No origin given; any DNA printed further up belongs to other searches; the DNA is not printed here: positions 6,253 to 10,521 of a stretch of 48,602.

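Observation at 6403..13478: Self-contained non-canonical Hsp70 module: giant TPR/J-like protein + GrpE-like + short DnaK paralog + zinc-ribbon/TPR protein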

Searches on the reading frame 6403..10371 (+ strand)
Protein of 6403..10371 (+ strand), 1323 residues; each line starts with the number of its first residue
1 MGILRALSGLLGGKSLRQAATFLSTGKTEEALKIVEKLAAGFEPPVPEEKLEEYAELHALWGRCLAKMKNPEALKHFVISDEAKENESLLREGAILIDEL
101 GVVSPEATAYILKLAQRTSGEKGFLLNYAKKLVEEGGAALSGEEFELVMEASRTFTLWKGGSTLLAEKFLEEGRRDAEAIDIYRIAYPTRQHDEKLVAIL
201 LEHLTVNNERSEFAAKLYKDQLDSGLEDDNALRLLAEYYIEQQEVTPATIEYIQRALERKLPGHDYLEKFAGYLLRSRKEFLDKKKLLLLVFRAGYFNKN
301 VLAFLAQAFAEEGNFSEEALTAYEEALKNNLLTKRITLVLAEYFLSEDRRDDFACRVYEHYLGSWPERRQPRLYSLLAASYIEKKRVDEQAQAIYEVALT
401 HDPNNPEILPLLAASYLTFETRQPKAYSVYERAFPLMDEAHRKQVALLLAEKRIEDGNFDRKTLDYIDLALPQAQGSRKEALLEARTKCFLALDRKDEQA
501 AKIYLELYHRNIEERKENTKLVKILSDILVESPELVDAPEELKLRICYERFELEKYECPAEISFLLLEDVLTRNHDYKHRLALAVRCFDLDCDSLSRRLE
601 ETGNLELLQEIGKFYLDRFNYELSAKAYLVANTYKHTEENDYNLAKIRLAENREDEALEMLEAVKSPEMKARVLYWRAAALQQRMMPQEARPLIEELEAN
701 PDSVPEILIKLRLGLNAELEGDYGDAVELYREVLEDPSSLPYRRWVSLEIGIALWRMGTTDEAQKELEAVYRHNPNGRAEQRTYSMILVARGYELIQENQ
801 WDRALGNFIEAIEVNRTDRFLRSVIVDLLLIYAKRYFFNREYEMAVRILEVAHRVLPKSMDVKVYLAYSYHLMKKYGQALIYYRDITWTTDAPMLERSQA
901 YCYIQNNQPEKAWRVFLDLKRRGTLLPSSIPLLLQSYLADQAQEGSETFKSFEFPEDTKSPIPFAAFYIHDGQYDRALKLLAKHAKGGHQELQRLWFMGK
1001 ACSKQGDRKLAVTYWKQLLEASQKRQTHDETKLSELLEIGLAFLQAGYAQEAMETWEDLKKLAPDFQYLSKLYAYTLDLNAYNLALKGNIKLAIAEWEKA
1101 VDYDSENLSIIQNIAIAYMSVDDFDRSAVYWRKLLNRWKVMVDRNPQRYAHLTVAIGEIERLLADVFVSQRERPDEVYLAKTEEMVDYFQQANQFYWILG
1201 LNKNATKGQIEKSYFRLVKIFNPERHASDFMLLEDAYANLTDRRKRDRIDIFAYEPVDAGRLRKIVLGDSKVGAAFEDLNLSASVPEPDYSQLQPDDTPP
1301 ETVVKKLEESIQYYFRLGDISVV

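Call 4: search_protein_families(library=pfam, proteins=[window:6403-10371:+], max_evalue=0.1)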
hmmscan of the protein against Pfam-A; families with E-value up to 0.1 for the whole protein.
window:6403-10371:+ (1323 aa): 19 families
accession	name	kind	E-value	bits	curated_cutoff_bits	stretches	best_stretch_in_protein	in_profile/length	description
PF13428.12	TPR_14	-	5.3e-18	64.1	23.5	0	827-867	2-42/44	Tetratricopeptide repeat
PF14559.12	TPR_19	-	1.5e-13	51.3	25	1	720-776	4-57/68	Tetratricopeptide repeat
PF07719.23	TPR_2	-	2.2e-13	49.7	27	0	302-329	4-30/34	Tetratricopeptide repeat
PF13432.12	TPR_16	-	7.3e-11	42.7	32.7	1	305-366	3-62/65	Tetratricopeptide repeat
PF00226.36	DnaJ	-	2.2e-08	34.5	27.8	1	1195-1250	2-63/63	DnaJ domain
PF23914.1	TPR_CcmH_CycH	-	4.3e-08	33.6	42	0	972-1024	101-153/158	Cytochrome c-type biogenesis protein H TPR domain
PF13414.12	TPR_11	-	5e-07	29.7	26.8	1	1087-1119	7-39/42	TPR repeat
PF13174.12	TPR_6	-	2.7e-05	25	26.3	0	711-736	4-29/33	Tetratricopeptide repeat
PF13176.12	TPR_7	-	3.8e-05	23.9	27.9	0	374-407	2-36/36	Tetratricopeptide repeat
PF13424.12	TPR_12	-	0.0001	22.8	30.1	0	711-772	6-73/77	Tetratricopeptide repeat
PF12895.13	ANAPC3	-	0.00014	22.5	27.2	1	830-883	27-79/82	Anaphase-promoting complex, cyclosome, subunit 3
PF09976.15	TPR_21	-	0.00018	21.8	25.5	0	643-691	118-166/193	Tetratricopeptide repeat-like domain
PF01535.26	PPR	-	0.00033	21.1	25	0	902-923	9-30/31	PPR repeat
PF13041.12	PPR_2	-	0.00047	20.6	30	0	902-924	12-34/50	PPR repeat family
PF00515.34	TPR_1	-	0.0036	17.5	27.8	0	790-818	6-34/34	Tetratricopeptide repeat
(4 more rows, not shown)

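Call 5: search_protein_families(library=ncbifam, proteins=[window:6403-10371:+], max_evalue=0.1)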
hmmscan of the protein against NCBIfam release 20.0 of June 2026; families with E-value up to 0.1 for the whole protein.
window:6403-10371:+ (1323 aa): 17 families
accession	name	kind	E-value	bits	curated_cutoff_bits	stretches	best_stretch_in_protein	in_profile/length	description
TIGR02917.1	PEP_TPR_lipo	equivalog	4.2e-24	84.5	312.2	2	164-441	572-837/899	XrtA/PEP-CTERM system TPR-repeat protein PrsT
NF040959.1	MamA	equivalog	2.8e-19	69.4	200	3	968-1133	47-198/204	magnetosome protein MamA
NF052415.1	T3SS_chap_SctY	equivalog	1.7e-12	47.8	70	0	368-451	3-85/106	type III secretion apparatus assembly chaperone SctY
TIGR00756.2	PPR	repeat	1e-06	28.5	20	0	902-923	9-30/35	pentatricopeptide repeat protein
TIGR02521.1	type_IV_pilW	equivalog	1.5e-06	27.9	154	1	964-1019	175-230/234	type IV pilus biogenesis/stability protein PilW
TIGR02349.1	DnaJ_bact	equivalog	5.9e-06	25.9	377.2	1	1195-1261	2-74/354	molecular chaperone DnaJ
NF008035.0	PRK10767.1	subfamily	9.3e-06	24.9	338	1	1192-1278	3-94/374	molecular chaperone DnaJ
NF002725.1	PRK02603.1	equivalog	1.4e-05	25.1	143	1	709-814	37-142/173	photosystem I assembly protein Ycf3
TIGR02795.1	tol_pal_ybgF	equivalog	0.00019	22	90.1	0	718-781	50-113/119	tol-pal system protein YbgF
NF033762.1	social_mot_Tgl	equivalog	0.00045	19.6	225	0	720-782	113-174/252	social motility TPR repeat lipoprotein Tgl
TIGR03302.1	OM_YfiO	subfamily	0.00048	19.7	81.4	1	719-789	45-115/239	outer membrane protein assembly factor BamD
NF010892.0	PRK14299.1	equivalog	0.00054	19.3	392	1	1193-1258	4-74/291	chaperone protein DnaJ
NF010871.0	PRK14278.1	equivalog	0.0077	15.1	502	1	1192-1251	2-66/378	molecular chaperone DnaJ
NF010885.0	PRK14292.1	equivalog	0.011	14.7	585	1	1194-1278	3-87/371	chaperone protein DnaJ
NF037946.1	terminal_TopJ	equivalog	0.011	14.2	300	1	1194-1258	6-75/810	terminal organelle assembly protein TopJ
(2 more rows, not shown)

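Call 12: find_homologous_proteins(query=window:6403-10371:+, max_evalue=0.00001)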
Query window:6403-10371:+ (1323 aa): 14 proteins with E <= 0.00001 among 8000 candidates.
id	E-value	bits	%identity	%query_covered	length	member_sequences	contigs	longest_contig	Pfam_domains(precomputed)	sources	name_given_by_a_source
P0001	0.0e+0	2903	98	100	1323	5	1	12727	PF14559.13,PF23914.2,PF00226.37,PF13414.13,PF12895.14,PF13432.13,PF13428.13,PF07719.24,PF13174.13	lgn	-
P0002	0.0e+0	2144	71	100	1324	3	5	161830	PF14559.13,PF23914.2,PF00226.37,PF12895.14,PF13432.13,PF07719.24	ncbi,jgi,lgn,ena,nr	ncbi:DnaJ domain-containing protein [bacterium]|nr:DnaJ domain-containing protein [bacterium]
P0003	0.0e+0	2141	71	100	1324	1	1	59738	PF14559.13,PF23914.2,PF00226.37,PF21545.4,PF13432.13,PF13428.13,PF07719.24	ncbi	-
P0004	0.0e+0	2116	70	100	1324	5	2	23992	PF00226.37,PF13432.13,PF07719.24,PF13174.13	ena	-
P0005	0.0e+0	2105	71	99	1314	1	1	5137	PF14559.13,PF23914.2,PF00226.37,PF12895.14,PF13432.13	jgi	jgi:tetratricopeptide (TPR) repeat protein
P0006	0.0e+0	2020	67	100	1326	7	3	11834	PF14559.13,PF23914.2,PF00226.37,PF00515.35,PF13424.13,PF13432.13,PF13428.13,PF13181.13,PF07719.24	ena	-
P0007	0.0e+0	2008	67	100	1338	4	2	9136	PF14559.13,PF00226.37,PF13414.13,PF12895.14,PF13432.13,PF07719.24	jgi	jgi:tetratricopeptide (TPR) repeat protein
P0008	0.0e+0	1791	60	100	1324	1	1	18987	PF14559.13,PF23914.2,PF00226.37,PF13428.13,PF07719.24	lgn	-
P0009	0.0e+0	1682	56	100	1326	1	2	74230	PF14559.13,PF23914.2,PF00226.37,PF13414.13,PF13424.13,PF13432.13,PF13428.13,PF07719.24,PF13174.13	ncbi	-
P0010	0.0e+0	1655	56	100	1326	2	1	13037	PF14559.13,PF23914.2,PF00226.37,PF12895.14,PF13432.13,PF13428.13,PF07719.24,PF13174.13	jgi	-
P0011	0.0e+0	1651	56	100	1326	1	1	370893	PF14559.13,PF25062.2,PF00226.37,PF13414.13,PF12895.14,PF13432.13,PF13428.13,PF07719.24,PF13174.13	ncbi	-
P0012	4.3e-297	1007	40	100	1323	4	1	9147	PF14559.13,PF00226.37,PF00515.35,PF13424.13,PF21033.5,PF13432.13,PF13428.13,PF07719.24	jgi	jgi:tetratricopeptide (TPR) repeat protein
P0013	1.4e-293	996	41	100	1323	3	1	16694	PF14559.13,PF13431.13,PF23914.2,PF00515.35,PF12895.14,PF13176.13,PF21033.5,PF13432.13,PF13428.13,PF07719.24,PF13174.13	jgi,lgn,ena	-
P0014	1.7e-10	58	23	49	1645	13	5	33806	PF13360.14,PF13414.13,PF13570.14,PF24575.2,PF07714.24,PF00069.32,PF13517.13,PF00515.35,PF13424.13,PF13429.13,PF07719.24,PF13431.13,PF23914.2,PF25062.2,PF25058.2,PF13428.13,PF25064.2,PF14559.13,PF13371.13,PF25292.1,PF17874.8,PF03109.23,PF12895.14,PF13432.13,PF09295.17,PF13181.13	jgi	-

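Call 13: find_encoding_contigs(protein=P0011, flank=10000, max_places=2)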
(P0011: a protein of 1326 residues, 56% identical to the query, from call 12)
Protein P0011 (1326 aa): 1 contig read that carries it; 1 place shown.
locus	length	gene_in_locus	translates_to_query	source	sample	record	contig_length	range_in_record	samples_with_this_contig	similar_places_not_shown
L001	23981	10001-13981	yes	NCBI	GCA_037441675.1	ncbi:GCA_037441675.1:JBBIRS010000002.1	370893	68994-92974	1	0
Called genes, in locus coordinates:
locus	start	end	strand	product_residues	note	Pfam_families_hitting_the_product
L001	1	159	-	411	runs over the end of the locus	PF02684:LpxB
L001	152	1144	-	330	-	PF01408:GFO_IDH_MocA, PF02894:GFO_IDH_MocA_C, PF22725:GFO_IDH_MocA_C3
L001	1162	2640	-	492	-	-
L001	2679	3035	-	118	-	PF02609:Exonuc_VII_S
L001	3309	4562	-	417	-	PF09992:NAGPA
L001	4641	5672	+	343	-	PF00154:RecA_N, PF06745:ATPase (weak), PF08423:Rad51, PF27531:MT3502_N (faint), PF21096:RecA_C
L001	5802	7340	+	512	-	PF12072:RNase_Y_N, PF08668:HDOD (faint), PF00013:KH_1 (weak), PF22891:KH_PNO1_2nd (weak), PF01966:HD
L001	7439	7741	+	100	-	-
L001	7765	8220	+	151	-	PF18917:LiaI-LiaF-like_TM1 (weak), PF22570:LiaF-TM (weak)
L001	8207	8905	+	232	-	-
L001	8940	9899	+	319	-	PF18917:LiaI-LiaF-like_TM1, PF22570:LiaF-TM (weak)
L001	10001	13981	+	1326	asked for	PF07719:TPR_2 (faint), PF12895:ANAPC3 (faint), PF13174:TPR_6 (faint), PF13428:TPR_14 (faint), PF13432:TPR_16 (faint), PF14559:TPR_19 (faint), PF25062:ARM_TT21_N (weak), PF00226:DnaJ, +1 more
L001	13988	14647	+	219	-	PF01025:GrpE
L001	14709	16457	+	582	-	PF00012:HSP70, PF06723:MreB_Mbl, PF00012:HSP70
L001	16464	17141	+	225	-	-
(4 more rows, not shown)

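Call 14: find_encoding_contigs(protein=P0013, flank=10000, max_places=2)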
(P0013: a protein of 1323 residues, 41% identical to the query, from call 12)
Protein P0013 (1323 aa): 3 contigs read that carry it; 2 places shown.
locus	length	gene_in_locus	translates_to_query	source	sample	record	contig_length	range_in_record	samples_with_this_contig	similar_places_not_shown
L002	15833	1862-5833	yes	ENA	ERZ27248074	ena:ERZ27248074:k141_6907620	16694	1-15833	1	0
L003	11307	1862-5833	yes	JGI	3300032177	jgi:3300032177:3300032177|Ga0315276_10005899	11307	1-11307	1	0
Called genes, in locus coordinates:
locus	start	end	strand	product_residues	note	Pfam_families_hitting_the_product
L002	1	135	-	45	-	?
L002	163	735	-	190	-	-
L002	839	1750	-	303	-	PF04474:DUF554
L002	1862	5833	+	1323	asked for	PF00515:TPR_1 (faint), PF07719:TPR_2 (faint), PF12895:ANAPC3 (faint), PF13174:TPR_6 (faint), PF13176:TPR_7 (faint), PF13428:TPR_14 (faint), PF13432:TPR_16 (faint), PF14559:TPR_19 (faint), +3 more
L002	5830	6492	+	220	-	PF01025:GrpE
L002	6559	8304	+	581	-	PF00012:HSP70, PF06723:MreB_Mbl, PF00012:HSP70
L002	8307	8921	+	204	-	-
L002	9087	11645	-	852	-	PF00801:PKD (faint), PF13573:SprB (faint), PF07646:Kelch_2 (faint), PF13415:Beta-prop_FBX42, PF24981:Beta-prop_ATRN-LZTR1 (weak), PF24681:Kelch_KLHDC2_KLHL20_DRC7, PF25210:Kelch_FKB95, PF01344:Kelch_1, +1 more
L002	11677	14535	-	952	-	PF13573:SprB (faint), PF00801:PKD, PF18911:PKD_4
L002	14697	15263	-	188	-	PF08207:EFP_N, PF01132:EFP, PF09285:Elong-fact-P_C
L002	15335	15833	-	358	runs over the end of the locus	PF01321:Creatinase_N, PF00557:Peptidase_M24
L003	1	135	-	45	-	?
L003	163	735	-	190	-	-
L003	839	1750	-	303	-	PF04474:DUF554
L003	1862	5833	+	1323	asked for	PF00515:TPR_1 (faint), PF07719:TPR_2 (faint), PF12895:ANAPC3 (faint), PF13174:TPR_6 (faint), PF13176:TPR_7 (faint), PF13428:TPR_14 (faint), PF13432:TPR_16 (faint), PF14559:TPR_19 (faint), +3 more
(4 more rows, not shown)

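Call 15: find_encoding_contigs(protein=P0002, flank=10000, max_places=2)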
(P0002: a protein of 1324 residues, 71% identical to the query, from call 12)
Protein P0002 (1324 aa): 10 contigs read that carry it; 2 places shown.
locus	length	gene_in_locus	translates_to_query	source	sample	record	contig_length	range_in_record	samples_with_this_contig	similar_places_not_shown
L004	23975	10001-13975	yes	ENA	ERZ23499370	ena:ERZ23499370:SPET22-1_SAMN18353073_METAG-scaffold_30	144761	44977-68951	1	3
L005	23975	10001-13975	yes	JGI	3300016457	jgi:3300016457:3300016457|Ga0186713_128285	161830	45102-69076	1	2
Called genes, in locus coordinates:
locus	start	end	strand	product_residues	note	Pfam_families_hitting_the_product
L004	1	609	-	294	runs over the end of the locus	PF02569:Pantoate_ligase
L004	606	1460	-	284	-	PF02548:Pantoate_transf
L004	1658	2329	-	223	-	-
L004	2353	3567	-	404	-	-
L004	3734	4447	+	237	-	PF00565:SNase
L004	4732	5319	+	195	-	PF04542:Sigma70_r2, PF08281:Sigma70_r4_2, PF04545:Sigma70_r4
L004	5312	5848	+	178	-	-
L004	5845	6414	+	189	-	-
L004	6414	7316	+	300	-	-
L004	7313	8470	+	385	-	PF22570:LiaF-TM (weak)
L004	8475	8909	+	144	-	PF04024:PspC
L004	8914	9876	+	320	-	PF18917:LiaI-LiaF-like_TM1, PF22570:LiaF-TM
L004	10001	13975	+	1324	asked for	PF07719:TPR_2 (faint), PF12895:ANAPC3 (faint), PF13432:TPR_16 (faint), PF14559:TPR_19 (faint), PF23914:TPR_CcmH_CycH (faint), PF00226:DnaJ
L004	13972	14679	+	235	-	PF01025:GrpE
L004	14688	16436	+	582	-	PF00012:HSP70, PF06723:MreB_Mbl, PF00012:HSP70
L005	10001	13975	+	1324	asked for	PF07719:TPR_2 (faint), PF12895:ANAPC3 (faint), PF13432:TPR_16 (faint), PF14559:TPR_19 (faint), PF23914:TPR_CcmH_CycH (faint), PF00226:DnaJ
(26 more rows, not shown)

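Call 66: search_protein_families(library=padloc, proteins=[window:6403-10371:+], max_evalue=0.001)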
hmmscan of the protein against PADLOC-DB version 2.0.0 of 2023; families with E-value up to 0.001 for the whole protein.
window:6403-10371:+ (1323 aa): 0 families
